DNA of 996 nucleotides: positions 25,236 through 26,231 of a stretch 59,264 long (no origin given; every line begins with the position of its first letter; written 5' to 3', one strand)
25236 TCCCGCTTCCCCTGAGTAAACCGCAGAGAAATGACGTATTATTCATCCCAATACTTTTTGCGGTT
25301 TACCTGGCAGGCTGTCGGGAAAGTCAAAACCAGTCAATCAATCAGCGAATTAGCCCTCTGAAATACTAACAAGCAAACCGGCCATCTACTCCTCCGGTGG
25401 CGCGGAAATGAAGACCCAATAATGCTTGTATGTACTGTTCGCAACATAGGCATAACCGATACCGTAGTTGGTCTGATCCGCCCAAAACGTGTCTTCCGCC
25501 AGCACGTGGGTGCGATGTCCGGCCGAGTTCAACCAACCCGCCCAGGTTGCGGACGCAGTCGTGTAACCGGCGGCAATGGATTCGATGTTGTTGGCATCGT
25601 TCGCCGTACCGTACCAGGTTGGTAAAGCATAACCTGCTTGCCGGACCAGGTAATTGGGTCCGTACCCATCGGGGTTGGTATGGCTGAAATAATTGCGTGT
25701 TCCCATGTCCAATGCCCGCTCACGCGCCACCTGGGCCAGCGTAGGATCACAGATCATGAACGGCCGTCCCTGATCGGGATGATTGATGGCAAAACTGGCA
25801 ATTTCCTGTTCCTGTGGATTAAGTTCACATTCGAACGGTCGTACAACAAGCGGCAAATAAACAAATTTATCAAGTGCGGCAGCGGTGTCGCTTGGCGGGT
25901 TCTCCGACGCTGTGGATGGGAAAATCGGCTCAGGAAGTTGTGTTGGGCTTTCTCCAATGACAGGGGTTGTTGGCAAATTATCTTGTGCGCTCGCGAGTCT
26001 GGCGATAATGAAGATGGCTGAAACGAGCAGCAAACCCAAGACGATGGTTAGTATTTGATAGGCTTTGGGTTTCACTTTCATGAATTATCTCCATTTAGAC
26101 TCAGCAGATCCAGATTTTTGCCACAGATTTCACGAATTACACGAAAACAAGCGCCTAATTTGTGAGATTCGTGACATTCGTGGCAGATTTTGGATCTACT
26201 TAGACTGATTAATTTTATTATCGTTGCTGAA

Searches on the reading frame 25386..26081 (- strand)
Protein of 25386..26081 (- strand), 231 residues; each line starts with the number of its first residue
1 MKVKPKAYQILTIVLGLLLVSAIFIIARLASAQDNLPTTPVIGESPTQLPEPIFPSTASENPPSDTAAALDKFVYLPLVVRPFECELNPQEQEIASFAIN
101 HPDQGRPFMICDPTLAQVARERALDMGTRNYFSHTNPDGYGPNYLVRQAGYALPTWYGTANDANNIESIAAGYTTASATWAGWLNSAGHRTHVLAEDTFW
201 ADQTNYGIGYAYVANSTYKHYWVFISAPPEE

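Call 39: search_protein_families(library=pfam, proteins=[window:25386-26081:-], max_evalue=0.00001)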
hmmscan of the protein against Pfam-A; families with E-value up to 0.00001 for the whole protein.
window:25386-26081:- (231 aa): 1 family
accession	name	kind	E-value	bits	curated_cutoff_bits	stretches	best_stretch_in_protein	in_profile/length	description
PF00188.32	CAP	-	1.1e-10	42.8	21.1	1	112-224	19-115/117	Cysteine-rich secretory protein family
